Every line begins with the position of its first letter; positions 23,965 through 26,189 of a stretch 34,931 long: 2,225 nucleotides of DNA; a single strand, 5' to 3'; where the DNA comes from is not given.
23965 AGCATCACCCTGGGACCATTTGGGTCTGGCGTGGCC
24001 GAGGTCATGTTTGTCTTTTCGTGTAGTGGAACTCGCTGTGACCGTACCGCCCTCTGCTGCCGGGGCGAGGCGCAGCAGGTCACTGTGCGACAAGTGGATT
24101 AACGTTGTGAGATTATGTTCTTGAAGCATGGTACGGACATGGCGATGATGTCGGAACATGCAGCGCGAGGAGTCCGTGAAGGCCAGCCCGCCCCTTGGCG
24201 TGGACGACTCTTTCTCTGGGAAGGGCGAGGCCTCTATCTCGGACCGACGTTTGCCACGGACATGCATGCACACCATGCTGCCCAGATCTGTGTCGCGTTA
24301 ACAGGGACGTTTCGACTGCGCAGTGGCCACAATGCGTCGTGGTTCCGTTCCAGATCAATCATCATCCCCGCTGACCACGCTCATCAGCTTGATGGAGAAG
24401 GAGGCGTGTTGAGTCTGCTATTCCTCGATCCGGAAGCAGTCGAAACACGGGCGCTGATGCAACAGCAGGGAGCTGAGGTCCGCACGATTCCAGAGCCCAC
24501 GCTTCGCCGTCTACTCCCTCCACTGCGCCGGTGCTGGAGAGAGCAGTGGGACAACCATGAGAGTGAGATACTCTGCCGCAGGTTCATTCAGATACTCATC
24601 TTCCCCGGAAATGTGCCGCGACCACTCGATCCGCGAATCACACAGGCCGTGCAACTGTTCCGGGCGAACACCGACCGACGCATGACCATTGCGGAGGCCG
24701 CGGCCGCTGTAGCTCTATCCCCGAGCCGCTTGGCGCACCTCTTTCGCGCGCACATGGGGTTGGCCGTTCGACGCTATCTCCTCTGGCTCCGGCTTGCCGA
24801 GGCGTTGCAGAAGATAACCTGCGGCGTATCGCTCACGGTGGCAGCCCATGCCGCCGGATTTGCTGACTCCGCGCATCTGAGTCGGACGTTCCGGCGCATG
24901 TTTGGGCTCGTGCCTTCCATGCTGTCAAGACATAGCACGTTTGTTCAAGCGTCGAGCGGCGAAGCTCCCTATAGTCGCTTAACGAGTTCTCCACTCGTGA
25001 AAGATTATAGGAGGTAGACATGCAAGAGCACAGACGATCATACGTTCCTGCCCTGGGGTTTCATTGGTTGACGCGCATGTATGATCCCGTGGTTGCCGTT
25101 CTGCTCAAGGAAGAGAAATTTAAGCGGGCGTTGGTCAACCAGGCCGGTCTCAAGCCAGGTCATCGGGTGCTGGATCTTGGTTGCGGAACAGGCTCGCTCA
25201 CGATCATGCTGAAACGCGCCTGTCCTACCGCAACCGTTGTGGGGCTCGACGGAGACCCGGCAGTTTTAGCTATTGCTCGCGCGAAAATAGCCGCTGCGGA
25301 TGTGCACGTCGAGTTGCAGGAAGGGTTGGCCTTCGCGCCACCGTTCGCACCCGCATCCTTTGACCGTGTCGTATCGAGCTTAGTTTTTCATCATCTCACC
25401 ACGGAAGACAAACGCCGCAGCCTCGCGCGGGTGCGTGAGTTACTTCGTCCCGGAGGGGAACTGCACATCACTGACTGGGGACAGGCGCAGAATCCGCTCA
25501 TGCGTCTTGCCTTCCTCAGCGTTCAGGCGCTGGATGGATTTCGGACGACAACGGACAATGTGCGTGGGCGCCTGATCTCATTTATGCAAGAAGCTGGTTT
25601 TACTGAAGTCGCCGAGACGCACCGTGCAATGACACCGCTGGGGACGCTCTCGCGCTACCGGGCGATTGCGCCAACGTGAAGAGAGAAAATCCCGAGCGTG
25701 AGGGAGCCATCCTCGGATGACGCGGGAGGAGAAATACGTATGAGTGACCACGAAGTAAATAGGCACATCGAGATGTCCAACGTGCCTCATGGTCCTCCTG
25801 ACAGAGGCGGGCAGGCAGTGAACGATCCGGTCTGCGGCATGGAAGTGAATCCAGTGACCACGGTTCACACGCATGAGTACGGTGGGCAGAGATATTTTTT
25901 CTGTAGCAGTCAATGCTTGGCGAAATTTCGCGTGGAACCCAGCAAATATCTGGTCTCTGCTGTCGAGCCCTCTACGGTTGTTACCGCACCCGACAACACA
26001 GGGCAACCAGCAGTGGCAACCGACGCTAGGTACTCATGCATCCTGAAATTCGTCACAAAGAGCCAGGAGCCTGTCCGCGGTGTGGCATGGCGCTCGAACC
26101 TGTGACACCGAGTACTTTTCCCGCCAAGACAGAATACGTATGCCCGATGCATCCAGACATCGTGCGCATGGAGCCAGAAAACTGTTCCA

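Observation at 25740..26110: Second copA is split by an apparent 7-nt deletion inside the CPMHP metal-binding motif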

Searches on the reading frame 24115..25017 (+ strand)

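Call 33: search_protein_families(library=pfam, proteins=[window:24115-25017:+], max_evalue=0.0001)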
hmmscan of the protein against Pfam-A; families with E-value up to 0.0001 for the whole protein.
window:24115-25017:+ (300 aa): 2 families
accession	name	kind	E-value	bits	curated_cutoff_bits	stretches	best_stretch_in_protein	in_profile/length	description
PF12833.13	HTH_18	-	2.9e-18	66.4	33.6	1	196-270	2-77/80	Helix-turn-helix domain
PF00165.29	HTH_AraC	-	4.4e-11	43.1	26.6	1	184-222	3-41/42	Bacterial regulatory helix-turn-helix proteins, AraC family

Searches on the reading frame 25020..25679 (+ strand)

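Call 33: search_protein_families(library=pfam, proteins=[window:25020-25679:+], max_evalue=0.0001)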
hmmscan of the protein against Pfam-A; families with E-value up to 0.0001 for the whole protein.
window:25020-25679:+ (219 aa): 12 families
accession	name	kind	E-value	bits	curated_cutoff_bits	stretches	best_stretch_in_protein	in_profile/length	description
PF13649.12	Methyltransf_25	-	2e-24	86.5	27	1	50-146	1-97/97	Methyltransferase domain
PF08241.18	Methyltransf_11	-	4.4e-21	75.7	21.2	1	51-149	1-94/95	Methyltransferase domain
PF08242.18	Methyltransf_12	-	5.1e-20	72.5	30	1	51-148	1-98/98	Methyltransferase domain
PF13847.12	Methyltransf_31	-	1.5e-16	60.8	27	1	45-154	2-113/145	Methyltransferase domain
PF01209.24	Ubie_methyltran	-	2.4e-15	57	20.1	1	14-165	13-166/233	ubiE/COQ5 methyltransferase family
PF13489.12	Methyltransf_23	-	3.5e-13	50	27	1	35-195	9-151/164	Methyltransferase domain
PF05175.20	MTS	-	9.5e-12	45.3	23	1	44-151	29-139/170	Methyltransferase small domain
PF02353.26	CMAS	-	7.3e-09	35.8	27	1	32-151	49-165/273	Mycolic acid cyclopropane synthetase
PF00891.24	Methyltransf_2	-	4.6e-07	29.8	22.3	1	37-152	53-166/210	O-methyltransferase domain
PF01135.25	PCMT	-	1.3e-05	25.5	20.3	1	43-111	70-142/210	Protein-L-isoaspartate(D-aspartate) O-methyltransferase (PCMT)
PF06325.19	PrmA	-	7.8e-05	22.7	22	1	44-100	159-214/296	Ribosomal protein L11 methyltransferase (PrmA)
PF01728.25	FtsJ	-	9.7e-05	22.8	24.1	0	40-83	14-58/181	FtsJ-like methyltransferase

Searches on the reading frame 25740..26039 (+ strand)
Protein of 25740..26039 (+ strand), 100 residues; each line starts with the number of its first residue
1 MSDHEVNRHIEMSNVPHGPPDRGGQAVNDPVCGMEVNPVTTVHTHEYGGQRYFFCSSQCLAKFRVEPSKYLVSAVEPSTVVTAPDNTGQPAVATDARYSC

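Call 47: search_solved_structures(query=window:25740-26039:+, max_evalue=1, show_alignments=2)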
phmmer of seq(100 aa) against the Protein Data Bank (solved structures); distinct sequences matched with E-value up to 1: 6.
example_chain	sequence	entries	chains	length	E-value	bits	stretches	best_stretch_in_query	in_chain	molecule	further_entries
2inp_A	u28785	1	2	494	0.024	18.3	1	45-73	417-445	Phenol hydroxylase component phN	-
3u52_A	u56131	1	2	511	0.025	18.2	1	45-73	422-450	Phenol hydroxylase component phN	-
2inn_A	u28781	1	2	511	0.025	18.2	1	45-73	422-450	Phenol hydroxylase component phN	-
9nri_BV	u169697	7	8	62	0.18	15.5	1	32-65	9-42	Large ribosomal subunit protein eL24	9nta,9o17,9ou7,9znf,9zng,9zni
8iyk_L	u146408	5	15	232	0.22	15.2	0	43-58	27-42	Tail tip protein L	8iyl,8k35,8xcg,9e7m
2ma7_A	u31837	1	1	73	0.81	13.4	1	28-64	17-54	Zinc finger protein Eos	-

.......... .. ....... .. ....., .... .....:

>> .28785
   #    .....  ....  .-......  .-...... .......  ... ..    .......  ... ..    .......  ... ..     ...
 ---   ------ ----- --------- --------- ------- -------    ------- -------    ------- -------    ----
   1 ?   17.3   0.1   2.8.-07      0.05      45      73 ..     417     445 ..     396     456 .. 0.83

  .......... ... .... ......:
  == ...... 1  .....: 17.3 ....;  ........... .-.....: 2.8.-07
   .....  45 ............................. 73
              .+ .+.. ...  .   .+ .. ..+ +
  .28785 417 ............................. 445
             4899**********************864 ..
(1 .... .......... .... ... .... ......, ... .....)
